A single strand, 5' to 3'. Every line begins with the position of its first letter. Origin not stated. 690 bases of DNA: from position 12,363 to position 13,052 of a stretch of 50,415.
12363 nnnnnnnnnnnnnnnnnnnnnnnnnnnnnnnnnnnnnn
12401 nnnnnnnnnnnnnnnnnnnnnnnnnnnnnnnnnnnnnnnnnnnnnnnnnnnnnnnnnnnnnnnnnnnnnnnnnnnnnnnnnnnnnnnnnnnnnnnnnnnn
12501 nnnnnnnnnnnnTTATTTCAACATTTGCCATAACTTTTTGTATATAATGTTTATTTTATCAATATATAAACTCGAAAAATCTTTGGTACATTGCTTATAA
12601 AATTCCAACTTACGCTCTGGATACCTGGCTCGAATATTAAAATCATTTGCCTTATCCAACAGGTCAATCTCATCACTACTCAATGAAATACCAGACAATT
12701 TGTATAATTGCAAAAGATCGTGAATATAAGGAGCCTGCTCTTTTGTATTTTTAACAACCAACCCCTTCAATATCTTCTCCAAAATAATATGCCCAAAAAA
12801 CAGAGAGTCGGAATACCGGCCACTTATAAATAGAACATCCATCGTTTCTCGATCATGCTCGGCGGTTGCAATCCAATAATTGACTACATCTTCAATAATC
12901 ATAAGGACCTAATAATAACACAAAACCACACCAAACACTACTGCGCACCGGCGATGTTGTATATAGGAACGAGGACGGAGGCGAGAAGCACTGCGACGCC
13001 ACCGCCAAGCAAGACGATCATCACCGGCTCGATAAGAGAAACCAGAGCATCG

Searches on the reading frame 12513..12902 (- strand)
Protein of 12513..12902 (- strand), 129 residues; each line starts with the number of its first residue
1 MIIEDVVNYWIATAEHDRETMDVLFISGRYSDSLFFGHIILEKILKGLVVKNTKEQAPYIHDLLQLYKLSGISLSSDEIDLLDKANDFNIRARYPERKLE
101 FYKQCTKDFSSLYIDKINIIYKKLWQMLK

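Call 3: search_protein_families(library=pfam, proteins=[window:12513-12902:-], max_evalue=0.01)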
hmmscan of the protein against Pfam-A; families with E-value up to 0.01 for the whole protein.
window:12513-12902:- (129 aa): 1 family
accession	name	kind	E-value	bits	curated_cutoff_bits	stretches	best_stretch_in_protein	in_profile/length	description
PF05168.19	HEPN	-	1.5e-15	57.8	22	1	8-106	2-96/117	HEPN domain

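Call 4: search_protein_families(library=ncbifam, proteins=[window:12513-12902:-], max_evalue=0.01)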
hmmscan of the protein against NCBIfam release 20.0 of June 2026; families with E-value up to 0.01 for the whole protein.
window:12513-12902:- (129 aa): 0 families

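Call 5: search_protein_families(library=padloc, proteins=[window:12513-12902:-], max_evalue=0.01)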
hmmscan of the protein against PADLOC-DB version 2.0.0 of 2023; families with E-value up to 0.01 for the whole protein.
window:12513-12902:- (129 aa): 0 families

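Call 21: find_homologous_proteins(query=window:12513-12902:-, max_evalue=0.00001)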
Query window:12513-12902:- (129 aa): 368 proteins with E <= 0.00001 among 376 candidates; the best 120 are listed.
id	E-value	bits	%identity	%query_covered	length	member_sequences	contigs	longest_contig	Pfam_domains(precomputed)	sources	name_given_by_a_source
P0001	5.6e-79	280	100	100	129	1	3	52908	PF05168.20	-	-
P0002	5.5e-78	277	99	100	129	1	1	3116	PF05168.20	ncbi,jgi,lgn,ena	jgi:HEPN domain-containing protein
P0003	8.9e-65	234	83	98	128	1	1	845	PF05168.20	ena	-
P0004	2.2e-59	217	77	100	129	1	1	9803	PF05168.20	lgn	-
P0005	3.1e-58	213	76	98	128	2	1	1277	PF05168.20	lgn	-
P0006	5.2e-55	203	72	98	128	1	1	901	PF05168.20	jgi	jgi:HEPN domain-containing protein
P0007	1.4e-53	198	72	98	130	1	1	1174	PF05168.20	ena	-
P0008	4.6e-53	196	71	98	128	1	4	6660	PF05168.20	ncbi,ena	-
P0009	6.8e-51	189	65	98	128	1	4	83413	PF05168.20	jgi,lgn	jgi:HEPN domain-containing protein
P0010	2.8e-50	187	67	98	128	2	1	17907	PF05168.20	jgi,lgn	jgi:HEPN domain-containing protein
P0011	9.2e-50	186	68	98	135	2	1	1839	PF05168.20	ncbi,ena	-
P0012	1.0e-49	186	65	98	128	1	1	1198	PF05168.20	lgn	-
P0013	1.0e-49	186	65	98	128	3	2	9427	PF05168.20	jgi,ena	-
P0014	4.5e-49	184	64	100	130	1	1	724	PF05168.20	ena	-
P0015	8.2e-49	183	64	98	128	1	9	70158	PF05168.20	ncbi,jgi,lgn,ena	-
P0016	8.6e-49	183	69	98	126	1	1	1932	PF05168.20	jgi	-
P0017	1.6e-48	182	67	98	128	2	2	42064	PF05168.20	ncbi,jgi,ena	-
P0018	2.1e-48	181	66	95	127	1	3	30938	PF05168.20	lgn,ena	-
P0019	3.6e-48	181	65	100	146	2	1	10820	PF05168.20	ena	-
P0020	4.3e-48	180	61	98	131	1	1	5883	PF05168.20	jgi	jgi:HEPN domain-containing protein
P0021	9.7e-48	179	65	97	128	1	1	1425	PF05168.20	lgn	-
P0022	1.3e-46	176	60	98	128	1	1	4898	PF05168.20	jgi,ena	-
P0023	5.7e-46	173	64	99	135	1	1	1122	PF05168.20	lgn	-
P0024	7.0e-46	173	64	92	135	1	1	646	PF05168.20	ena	-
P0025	9.0e-46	173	61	98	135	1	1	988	PF05168.20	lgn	-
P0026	1.3e-45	172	62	99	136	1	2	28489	PF05168.20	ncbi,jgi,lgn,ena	-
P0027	1.5e-45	172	67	89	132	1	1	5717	PF05168.20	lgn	-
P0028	1.6e-45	172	60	98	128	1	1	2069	PF05168.20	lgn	-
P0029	2.0e-45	172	60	96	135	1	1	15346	PF05168.20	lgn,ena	-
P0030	2.9e-45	171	59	99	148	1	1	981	PF05168.20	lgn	-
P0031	3.5e-45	171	63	98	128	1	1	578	PF05168.20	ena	-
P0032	4.3e-45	171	61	98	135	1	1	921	PF05168.20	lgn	-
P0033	7.3e-45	170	62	98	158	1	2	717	PF05168.20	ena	-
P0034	8.5e-45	170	64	90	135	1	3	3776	PF05168.20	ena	-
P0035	1.0e-44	169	62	100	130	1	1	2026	PF05168.20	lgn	-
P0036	1.3e-44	169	60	100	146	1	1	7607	PF05168.20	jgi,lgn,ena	-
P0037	1.4e-44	169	64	98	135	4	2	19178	PF05168.20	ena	-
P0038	2.0e-44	169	63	98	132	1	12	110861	PF05168.20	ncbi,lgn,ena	-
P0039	2.2e-44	168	64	92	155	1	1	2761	PF05168.20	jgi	-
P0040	2.5e-44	168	63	92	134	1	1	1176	PF05168.20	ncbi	-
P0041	2.6e-44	168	65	88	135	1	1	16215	PF05168.20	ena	-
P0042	3.0e-44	168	63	98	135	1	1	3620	PF05168.20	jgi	jgi:HEPN domain-containing protein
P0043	3.1e-44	168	59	98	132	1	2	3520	PF05168.20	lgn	-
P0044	4.8e-44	167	63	98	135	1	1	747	PF05168.20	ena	-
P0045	5.6e-44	167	64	88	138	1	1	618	PF05168.20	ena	-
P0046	6.8e-44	167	61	98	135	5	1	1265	PF05168.20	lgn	-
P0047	9.9e-44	166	62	96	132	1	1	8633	PF05168.20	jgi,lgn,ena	-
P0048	1.2e-43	166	60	98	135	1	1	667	PF05168.20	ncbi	-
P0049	1.3e-43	166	61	98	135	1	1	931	PF05168.20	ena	-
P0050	1.5e-43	166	59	98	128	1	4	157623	PF05168.20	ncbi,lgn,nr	ncbi:HEPN domain-containing protein [Patescibacteria group bacterium]|nr:HEPN domain-containing prot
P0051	1.6e-43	166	59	98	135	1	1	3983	PF05168.20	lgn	-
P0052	1.7e-43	165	60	98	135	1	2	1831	PF05168.20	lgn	-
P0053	1.9e-43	165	59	99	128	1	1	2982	PF05168.20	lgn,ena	-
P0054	2.1e-43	165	60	98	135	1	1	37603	PF05168.20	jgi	jgi:HEPN domain-containing protein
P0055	2.2e-43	165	60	96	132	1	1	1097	PF05168.20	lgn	-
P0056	2.2e-43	165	63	92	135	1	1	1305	PF05168.20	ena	-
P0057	2.3e-43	165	61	98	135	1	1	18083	PF05168.20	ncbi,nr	ncbi:HEPN domain-containing protein [Candidatus Uhrbacteria bacterium]|nr:HEPN domain-containing pro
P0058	2.4e-43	165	62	98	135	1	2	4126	PF05168.20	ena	-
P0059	2.5e-43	165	59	95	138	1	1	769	PF05168.20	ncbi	-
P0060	2.5e-43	165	62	91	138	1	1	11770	PF05168.20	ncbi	ncbi:MAG: HEPN domain-containing protein [bacterium]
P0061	2.9e-43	165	61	98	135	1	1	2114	PF05168.20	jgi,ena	-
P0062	3.6e-43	164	63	95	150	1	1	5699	PF05168.20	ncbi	-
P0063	3.9e-43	164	60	95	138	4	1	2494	PF05168.20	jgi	-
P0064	4.3e-43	164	58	99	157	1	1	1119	PF05168.20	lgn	-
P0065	4.4e-43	164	60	98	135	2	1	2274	PF05168.20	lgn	-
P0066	4.5e-43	164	61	98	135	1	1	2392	PF05168.20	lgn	-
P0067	4.9e-43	164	62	95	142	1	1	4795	PF05168.20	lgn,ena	-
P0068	5.8e-43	164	64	86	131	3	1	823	PF05168.20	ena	-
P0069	6.0e-43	164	59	98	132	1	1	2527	PF05168.20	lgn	-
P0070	6.1e-43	164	61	96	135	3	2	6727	PF05168.20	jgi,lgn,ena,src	-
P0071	7.5e-43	163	63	95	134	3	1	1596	PF05168.20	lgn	-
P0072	8.4e-43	163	58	98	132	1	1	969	PF05168.20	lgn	-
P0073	8.4e-43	163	61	98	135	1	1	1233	PF05168.20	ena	-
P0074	8.7e-43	163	63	98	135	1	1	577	PF05168.20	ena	-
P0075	1.1e-42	163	61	92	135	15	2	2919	PF05168.20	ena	-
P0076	1.1e-42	163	61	90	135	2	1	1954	PF05168.20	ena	-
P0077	1.2e-42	163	61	92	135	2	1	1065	PF05168.20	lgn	-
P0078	1.6e-42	162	57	98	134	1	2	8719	PF05168.20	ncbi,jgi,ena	-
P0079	1.9e-42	162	61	98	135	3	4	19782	PF05168.20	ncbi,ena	-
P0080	2.4e-42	162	60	96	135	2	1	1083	PF05168.20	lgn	-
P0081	2.5e-42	162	61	98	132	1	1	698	PF05168.20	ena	-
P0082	2.5e-42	162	62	96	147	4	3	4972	PF05168.20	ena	-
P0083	2.5e-42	162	59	98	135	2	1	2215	PF05168.20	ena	-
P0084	2.7e-42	162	59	92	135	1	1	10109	PF05168.20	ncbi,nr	ncbi:MAG: HEPN domain-containing protein [Patescibacteria group bacterium]|nr:HEPN domain-containing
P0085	2.8e-42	162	63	95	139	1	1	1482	PF05168.20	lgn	-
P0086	2.9e-42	162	60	96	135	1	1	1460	PF05168.20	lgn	-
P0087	3.2e-42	161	59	90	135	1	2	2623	PF05168.20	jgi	-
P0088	3.6e-42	161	61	98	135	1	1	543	PF05168.20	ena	-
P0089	3.9e-42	161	57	98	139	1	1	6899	PF05168.20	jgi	jgi:HEPN domain-containing protein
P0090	3.9e-42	161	61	92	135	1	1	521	PF05168.20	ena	-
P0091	4.8e-42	161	59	98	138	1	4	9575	PF05168.20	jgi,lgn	-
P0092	5.3e-42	161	57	98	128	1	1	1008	PF05168.20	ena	-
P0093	6.3e-42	160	58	100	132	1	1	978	PF05168.20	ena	-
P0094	6.4e-42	160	60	98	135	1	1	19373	PF05168.20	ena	-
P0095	7.5e-42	160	57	98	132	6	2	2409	PF05168.20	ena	-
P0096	7.5e-42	160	62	98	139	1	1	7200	PF05168.20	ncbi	-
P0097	8.9e-42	160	59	90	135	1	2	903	PF05168.20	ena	-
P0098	9.2e-42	160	59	90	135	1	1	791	PF05168.20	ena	-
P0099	9.4e-42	160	61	98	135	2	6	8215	PF05168.20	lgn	-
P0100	1.0e-41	160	59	90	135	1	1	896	PF05168.20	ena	-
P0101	1.1e-41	160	59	98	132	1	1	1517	PF05168.20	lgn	-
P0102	1.1e-41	160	61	98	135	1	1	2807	PF05168.20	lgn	-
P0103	1.1e-41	160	61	98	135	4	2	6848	PF05168.20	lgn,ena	-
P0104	1.2e-41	160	60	92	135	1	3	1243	PF05168.20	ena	-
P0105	1.2e-41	160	62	93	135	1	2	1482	PF05168.20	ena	-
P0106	1.3e-41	159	59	90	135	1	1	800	PF05168.20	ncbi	-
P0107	1.6e-41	159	59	92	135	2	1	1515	PF05168.20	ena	-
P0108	1.6e-41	159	61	96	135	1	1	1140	PF05168.20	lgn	-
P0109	1.7e-41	159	59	98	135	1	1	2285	PF05168.20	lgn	-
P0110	1.8e-41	159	57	98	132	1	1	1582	PF05168.20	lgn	-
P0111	2.0e-41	159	61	94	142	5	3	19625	PF05168.20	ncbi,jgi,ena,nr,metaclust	ncbi:MAG: hypothetical protein US74_C0011G0011 [Parcubacteria group bacterium GW2011_GWA2_38_13]|nr:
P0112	2.1e-41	159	59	92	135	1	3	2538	PF05168.20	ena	-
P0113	2.2e-41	159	60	98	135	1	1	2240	PF05168.20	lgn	-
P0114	2.3e-41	159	60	98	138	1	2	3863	PF05168.20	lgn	-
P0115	2.3e-41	159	59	98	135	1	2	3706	PF05168.20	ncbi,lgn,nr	ncbi:MAG TPA: HEPN domain-containing protein [Candidatus Portnoybacteria bacterium]|nr:HEPN domain-c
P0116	2.4e-41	159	59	98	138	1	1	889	PF05168.20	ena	-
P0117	2.5e-41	159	60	96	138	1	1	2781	PF05168.20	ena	-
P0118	2.7e-41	158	59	92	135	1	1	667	PF05168.20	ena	-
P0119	2.7e-41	158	64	85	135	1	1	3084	PF05168.20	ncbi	ncbi:MAG: HEPN domain-containing protein [Candidatus Falkowbacteria bacterium]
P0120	2.8e-41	158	59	98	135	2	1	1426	PF05168.20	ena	-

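Call 27: find_related_loci(query=A1, collection=metagenome_contigs, flank=8000)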
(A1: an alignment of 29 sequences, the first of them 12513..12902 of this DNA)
Query A1 (129 aa) in metagenome_contigs; peptide patterns used: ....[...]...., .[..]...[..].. (x = any residue, [..] = any of these).
284 stretches matched a pattern; 195 encode a relative of the query (tblastn E <= 1e-3); the best 80 are kept; 80 distinct loci.
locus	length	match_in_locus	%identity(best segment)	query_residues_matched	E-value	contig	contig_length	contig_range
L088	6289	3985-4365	76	3-129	5e-64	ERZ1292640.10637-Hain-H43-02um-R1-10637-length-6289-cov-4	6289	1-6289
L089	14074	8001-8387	66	1-129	2e-55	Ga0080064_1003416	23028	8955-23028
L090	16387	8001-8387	66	1-129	2e-55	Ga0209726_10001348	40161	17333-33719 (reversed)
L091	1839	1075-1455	68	3-129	2e-56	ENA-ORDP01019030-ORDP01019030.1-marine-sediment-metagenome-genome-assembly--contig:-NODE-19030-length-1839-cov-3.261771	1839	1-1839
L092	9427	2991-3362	65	3-126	3e-55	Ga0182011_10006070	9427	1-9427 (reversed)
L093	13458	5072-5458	63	1-129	5e-55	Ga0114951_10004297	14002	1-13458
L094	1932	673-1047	69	3-129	4e-56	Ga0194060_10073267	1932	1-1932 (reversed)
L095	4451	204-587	60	2-129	5e-53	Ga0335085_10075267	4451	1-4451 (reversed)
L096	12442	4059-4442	62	2-129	1e-51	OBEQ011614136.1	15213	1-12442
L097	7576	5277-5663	60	1-129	2e-50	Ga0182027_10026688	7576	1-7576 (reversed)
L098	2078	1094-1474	61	3-129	3e-50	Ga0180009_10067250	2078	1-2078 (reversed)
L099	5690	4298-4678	57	3-129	2e-49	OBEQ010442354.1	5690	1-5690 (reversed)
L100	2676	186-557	62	1-124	3e-49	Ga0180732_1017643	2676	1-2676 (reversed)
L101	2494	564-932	60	2-124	6e-49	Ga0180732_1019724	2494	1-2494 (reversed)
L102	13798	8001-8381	60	3-129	3e-48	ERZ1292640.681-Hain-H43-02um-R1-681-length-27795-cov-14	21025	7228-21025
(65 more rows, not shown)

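Call 33: search_solved_structures(query=A1, max_evalue=0.01, show_alignments=2)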
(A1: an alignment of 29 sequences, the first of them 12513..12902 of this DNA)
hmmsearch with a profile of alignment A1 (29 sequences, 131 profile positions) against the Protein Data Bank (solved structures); distinct sequences matched with E-value up to 0.01: 0.

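Call 42: predict_structure(alignment_id=A1)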
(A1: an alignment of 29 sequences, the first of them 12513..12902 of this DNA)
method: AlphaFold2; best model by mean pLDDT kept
length: 129 residues; sequences in the alignment: 29
mean_pLDDT: 95.4   pTM: 0.90
mean pLDDT of the five models: 95.4, 94.8, 94.7, 93.9, 91.9
residues with pLDDT >= 90: 114; 70-90: 14; 50-70: 1; < 50: 0
segments of 3 or more residues with pLDDT < 50: none
pLDDT, mean of each block of 10 residues (from residue 1): 90 98 98 98 98 95 98 98 95 83 94 98 97
secondary structure, 60 per line:
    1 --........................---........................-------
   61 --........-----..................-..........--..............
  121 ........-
elements in order: H3-26 H30-53 H63-70 H76-93 H95-104 H107-128

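Call 44: search_protein_families(library=pfam, proteins=[L088:1441-2574:+, L088:2731-3369:-, L088:3366-3629:-, L088:4738-5547:+, L088:5594-6289:+, L089:6572-7156:-, L089:7593-7913:+, L089:7313-7603:+, L089:8913-9347:-, L089:11068-11844:-], max_evalue=0.001)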
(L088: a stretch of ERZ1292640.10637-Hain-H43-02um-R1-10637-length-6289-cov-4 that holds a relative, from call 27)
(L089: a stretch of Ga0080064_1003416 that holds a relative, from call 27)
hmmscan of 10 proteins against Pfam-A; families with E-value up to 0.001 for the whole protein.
L088:1441-2574:+ (377 aa): 3 families
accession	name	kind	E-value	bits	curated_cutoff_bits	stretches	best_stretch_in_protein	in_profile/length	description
PF13173.12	AAA_14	-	7.3e-36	123.5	27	1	50-177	3-129/129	AAA domain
PF13635.12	DUF4143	-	5.8e-23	81.8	28.1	1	231-364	1-147/160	Domain of unknown function (DUF4143)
PF01637.24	ATPase_2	-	0.0005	20.4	33.2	0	44-84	15-54/225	ATPase domain predominantly from Archaea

L088:2731-3369:- (212 aa): 1 family
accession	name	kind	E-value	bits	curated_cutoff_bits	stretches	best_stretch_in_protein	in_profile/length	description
PF02698.23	DUF218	-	6.9e-25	87.9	27.6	1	41-193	1-131/133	DUF218 domain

L088:3366-3629:- (87 aa): 1 family
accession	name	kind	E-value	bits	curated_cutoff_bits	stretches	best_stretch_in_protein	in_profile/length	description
PF05015.19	HigB-like_toxin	-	1.9e-05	25.5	27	1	26-74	33-83/91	RelE-like toxin of type II toxin-antitoxin system HigB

L088:4738-5547:+ (269 aa): 1 family
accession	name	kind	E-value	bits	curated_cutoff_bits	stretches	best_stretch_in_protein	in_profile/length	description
PF01936.24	NYN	-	6.2e-15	56.4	24.2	1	149-219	56-134/145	NYN domain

L088:5594-6289:+ (232 aa): 0 families

L089:6572-7156:- (194 aa): 1 family
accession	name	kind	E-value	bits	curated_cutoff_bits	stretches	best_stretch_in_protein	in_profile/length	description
PF01797.21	Y1_Tnp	-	2.7e-07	31.2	23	1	64-137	41-119/121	Transposase IS200 like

L089:7593-7913:+ (106 aa): 1 family
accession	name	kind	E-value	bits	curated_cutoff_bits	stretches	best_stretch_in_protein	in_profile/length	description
PF01934.22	HepT-like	-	2.5e-24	85.7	23.5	1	11-104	1-118/120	Ribonuclease HepT-like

L089:7313-7603:+ (96 aa): 2 families
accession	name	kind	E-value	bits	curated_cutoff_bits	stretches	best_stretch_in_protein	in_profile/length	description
PF18765.7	Polbeta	-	2.6e-11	44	26.9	1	8-95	1-89/93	Polymerase beta, Nucleotidyltransferase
PF01909.29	NTP_transf_2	-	4.3e-11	43.5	21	1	13-88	8-84/93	Nucleotidyltransferase domain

L089:8913-9347:- (144 aa): 1 family
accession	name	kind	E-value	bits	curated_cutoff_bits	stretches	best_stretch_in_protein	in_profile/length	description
PF13470.12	PIN_3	-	0.00024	22.3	27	1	5-114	1-113/115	PIN domain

L089:11068-11844:- (258 aa): 1 family
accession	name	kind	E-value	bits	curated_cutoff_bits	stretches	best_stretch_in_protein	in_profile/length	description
PF08843.17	AbiEii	-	1.2e-16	61.8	22.5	1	31-200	2-177/238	Nucleotidyl transferase AbiEii toxin, Type IV TA system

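Call 45: fold_search(model_id=the predicted structure, library=pdb)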
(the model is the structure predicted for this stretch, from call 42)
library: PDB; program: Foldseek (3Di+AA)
matches with E <= 10: 318; with E <= 0.001: 2
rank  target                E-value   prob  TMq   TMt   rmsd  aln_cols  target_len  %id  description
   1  1ufb_A                1.3e-04  1.00  0.79  0.80   2.3       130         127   18  Crystal structure of TT1696 from Thermus thermophilus HB8 (released 2003-11-28)
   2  1wol                  6.3e-04  1.00  0.68  0.71   3.7       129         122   21  Crystal Structure of ST0689, an archaeal HEPN homologue (released 2005-11-22)
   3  2hsb                  5.0e-03  1.00  0.75  0.77   2.7       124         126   17  Crystal structure of a hepn domain containing protein (af_0298) from archaeoglobus fulgidus at 1.95 A resolution (released 2006-08-15)
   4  1o3u                  2.0e-02  1.00  0.60  0.64   6.1       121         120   16  Crystal structure of an hepn domain protein (tm0613) from thermotoga maritima at 1.75 A resolution (released 2003-04-22)
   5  4nqf_A                2.2e-02  1.00  0.60  0.54   7.1       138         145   14  Crystal structure of HEPN domain protein (released 2014-03-26)
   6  4nqf_B                2.9e-02  1.00  0.60  0.52   7.1       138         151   14  Crystal structure of HEPN domain protein (released 2014-03-26)
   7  7bxo_F                5.3e-02  0.99  0.56  0.55   5.0       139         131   12  Crystal structure of the toxin-antitoxin with AMP-PNP (released 2020-09-30)
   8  7bxo_D                8.1e-02  0.89  0.43  0.43   6.9       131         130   14  Crystal structure of the toxin-antitoxin with AMP-PNP (released 2020-09-30)
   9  3o10_A                1.1e-01  1.00  0.71  0.67   3.3       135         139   11  Crystal structure of the HEPN domain from human sacsin (released 2011-03-30)
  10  7bxo_H                1.1e-01  0.84  0.42  0.42   7.2       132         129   13  Crystal structure of the toxin-antitoxin with AMP-PNP (released 2020-09-30)
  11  6m6u_I                1.1e-01  0.77  0.40  0.40   7.0       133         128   16  Crystal structure the toxin-antitoxin MntA-HpeT mutant-D39ED41E (released 2020-09-30)
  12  6m6w_G                1.1e-01  0.85  0.43  0.42   6.8       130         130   15  Crystal structure the toxin-antitoxin MntA-HpeT mutant-Y104A (released 2020-09-30)
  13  1wwp_A                1.2e-01  0.93  0.45  0.47   5.4       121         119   12  Crystal structure of ttk003001694 from Thermus Thermophilus HB8 (released 2005-07-12)
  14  6m6u_D                1.5e-01  0.82  0.43  0.43   6.1       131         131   14  Crystal structure the toxin-antitoxin MntA-HpeT mutant-D39ED41E (released 2020-09-30)
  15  6m6w_D                1.5e-01  0.66  0.38  0.38   7.3       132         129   14  Crystal structure the toxin-antitoxin MntA-HpeT mutant-Y104A (released 2020-09-30)
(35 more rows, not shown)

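Call 53: find_related_loci(query=A1, collection=viral_contigs, flank=6000)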
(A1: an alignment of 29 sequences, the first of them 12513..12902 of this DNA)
Query A1 (129 aa) in viral_contigs; peptide patterns used: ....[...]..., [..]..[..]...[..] (x = any residue, [..] = any of these).
64 stretches matched a pattern, but none encodes a relative of the query by tblastn (E <= 1e-3).

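Call 67: search_protein_families(library=pfam, proteins=[L089:11861-12499:-, L089:10190-10894:+, L089:6173-6553:-, L097:1488-1886:-], max_evalue=0.01)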
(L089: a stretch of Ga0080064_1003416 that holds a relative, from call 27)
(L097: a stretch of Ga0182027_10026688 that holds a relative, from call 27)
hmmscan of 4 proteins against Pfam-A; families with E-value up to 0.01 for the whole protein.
L089:11861-12499:- (212 aa): 0 families

L089:10190-10894:+ (234 aa): 1 family
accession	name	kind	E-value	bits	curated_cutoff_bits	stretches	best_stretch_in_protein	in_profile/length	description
PF12686.12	DUF3800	-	2.6e-20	74.1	21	1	28-210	1-149/149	Protein of unknown function (DUF3800)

L089:6173-6553:- (126 aa): 0 families

L097:1488-1886:- (132 aa): 1 family
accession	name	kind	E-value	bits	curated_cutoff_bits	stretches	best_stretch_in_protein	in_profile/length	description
PF02452.23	PemK_toxin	-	4.5e-10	40.1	23.1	1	30-129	3-106/109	PemK-like, MazF-like toxin of type II toxin-antitoxin system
